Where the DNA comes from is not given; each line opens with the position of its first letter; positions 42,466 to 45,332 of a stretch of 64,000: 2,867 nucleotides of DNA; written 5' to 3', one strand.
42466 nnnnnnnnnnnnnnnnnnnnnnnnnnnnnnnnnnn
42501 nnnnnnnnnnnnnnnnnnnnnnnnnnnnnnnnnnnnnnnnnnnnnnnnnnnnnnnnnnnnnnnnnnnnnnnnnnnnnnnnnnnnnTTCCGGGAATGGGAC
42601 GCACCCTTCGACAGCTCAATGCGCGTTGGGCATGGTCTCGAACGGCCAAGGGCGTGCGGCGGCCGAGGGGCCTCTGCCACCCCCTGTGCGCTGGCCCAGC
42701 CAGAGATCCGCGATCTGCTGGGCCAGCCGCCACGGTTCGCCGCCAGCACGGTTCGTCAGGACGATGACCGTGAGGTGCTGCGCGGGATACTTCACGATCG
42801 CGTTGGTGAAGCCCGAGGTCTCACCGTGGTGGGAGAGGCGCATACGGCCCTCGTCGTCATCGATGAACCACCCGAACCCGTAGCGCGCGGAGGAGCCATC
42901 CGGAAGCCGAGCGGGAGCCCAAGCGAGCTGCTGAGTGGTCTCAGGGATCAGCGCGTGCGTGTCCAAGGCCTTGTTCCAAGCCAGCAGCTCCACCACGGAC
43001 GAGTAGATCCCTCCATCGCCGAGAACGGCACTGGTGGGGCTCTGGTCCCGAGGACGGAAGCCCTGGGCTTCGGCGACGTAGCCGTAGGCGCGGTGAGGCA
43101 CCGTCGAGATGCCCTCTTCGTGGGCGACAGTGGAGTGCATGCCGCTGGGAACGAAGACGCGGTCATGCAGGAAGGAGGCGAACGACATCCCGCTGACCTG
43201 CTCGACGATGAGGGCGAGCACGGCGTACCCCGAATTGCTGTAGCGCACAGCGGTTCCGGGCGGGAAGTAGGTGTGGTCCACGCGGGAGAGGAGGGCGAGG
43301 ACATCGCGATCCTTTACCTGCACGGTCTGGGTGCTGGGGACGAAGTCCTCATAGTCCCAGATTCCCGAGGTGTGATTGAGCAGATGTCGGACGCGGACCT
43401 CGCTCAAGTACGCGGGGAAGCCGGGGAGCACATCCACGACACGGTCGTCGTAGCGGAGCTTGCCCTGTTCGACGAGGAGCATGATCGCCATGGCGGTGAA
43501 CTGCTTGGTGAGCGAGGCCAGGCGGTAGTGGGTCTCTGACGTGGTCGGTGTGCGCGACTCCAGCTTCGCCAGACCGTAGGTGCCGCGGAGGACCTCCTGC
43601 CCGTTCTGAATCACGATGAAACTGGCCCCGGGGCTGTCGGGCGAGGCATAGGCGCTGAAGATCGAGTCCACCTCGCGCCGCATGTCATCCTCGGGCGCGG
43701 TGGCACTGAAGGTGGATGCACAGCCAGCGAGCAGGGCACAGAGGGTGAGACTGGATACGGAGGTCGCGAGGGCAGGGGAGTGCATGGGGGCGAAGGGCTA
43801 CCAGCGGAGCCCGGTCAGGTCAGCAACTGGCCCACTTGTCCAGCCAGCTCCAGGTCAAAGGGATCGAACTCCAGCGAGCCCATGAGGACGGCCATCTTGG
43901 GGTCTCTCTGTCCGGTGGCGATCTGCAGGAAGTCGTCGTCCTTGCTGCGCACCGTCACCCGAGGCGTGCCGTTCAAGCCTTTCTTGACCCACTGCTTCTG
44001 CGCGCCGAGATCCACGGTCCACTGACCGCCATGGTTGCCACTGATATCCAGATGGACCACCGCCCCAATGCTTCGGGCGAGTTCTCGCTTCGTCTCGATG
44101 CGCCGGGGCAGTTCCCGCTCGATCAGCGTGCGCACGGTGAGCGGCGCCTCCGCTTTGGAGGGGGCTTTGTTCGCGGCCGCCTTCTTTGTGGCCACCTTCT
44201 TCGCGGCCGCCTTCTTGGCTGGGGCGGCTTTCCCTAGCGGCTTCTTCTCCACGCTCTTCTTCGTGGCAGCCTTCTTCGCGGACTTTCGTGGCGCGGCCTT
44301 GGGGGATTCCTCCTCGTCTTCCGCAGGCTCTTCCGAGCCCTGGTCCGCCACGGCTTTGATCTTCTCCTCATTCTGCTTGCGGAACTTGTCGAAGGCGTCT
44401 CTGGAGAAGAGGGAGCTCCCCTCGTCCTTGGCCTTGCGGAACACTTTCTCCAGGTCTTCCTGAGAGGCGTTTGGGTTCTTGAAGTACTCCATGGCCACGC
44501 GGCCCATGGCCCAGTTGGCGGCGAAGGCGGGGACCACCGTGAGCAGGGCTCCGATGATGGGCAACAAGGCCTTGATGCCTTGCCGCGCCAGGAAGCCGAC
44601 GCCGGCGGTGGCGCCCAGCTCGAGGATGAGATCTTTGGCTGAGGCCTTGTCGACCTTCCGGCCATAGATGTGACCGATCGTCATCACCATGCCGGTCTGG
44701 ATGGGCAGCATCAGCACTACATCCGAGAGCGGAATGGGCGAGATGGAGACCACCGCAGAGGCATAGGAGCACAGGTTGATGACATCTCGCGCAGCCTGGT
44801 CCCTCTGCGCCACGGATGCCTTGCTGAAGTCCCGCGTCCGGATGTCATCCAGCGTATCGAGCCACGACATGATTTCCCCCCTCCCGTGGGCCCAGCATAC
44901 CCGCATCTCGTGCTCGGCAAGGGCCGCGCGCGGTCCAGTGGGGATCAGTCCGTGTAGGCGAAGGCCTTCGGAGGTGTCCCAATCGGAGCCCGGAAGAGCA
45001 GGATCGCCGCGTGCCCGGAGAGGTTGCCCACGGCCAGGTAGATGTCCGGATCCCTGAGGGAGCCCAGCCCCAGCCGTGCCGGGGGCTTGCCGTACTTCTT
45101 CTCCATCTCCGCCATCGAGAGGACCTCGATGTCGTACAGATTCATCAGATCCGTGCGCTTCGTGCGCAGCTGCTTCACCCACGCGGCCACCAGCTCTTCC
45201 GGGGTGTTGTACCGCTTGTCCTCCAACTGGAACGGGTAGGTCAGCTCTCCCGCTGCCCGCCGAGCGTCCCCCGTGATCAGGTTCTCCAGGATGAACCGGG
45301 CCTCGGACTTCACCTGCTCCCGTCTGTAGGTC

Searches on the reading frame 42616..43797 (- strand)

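Call 74: search_protein_families(library=pfam, proteins=[window:42616-43797:-], max_evalue=0.00001)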
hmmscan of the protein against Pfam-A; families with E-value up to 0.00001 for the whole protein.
window:42616-43797:- (393 aa): 1 family
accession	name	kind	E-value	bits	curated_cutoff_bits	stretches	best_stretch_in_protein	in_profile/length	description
PF00144.29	Beta-lactamase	-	2e-60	205.2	27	1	53-354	12-314/329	Beta-lactamase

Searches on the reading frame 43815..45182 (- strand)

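Call 80: search_protein_families(library=pfam, proteins=[window:43815-45182:-], max_evalue=0.00001)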
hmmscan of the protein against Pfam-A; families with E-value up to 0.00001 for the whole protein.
window:43815-45182:- (455 aa): 2 families
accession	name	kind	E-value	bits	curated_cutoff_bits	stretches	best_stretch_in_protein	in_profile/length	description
PF05128.17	DUF697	-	1.5e-12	48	27.7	1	119-199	10-91/162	Domain of unknown function (DUF697)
PF02036.22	SCP2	-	4.5e-11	43.4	21.3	1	358-454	4-100/101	SCP-2 sterol transfer family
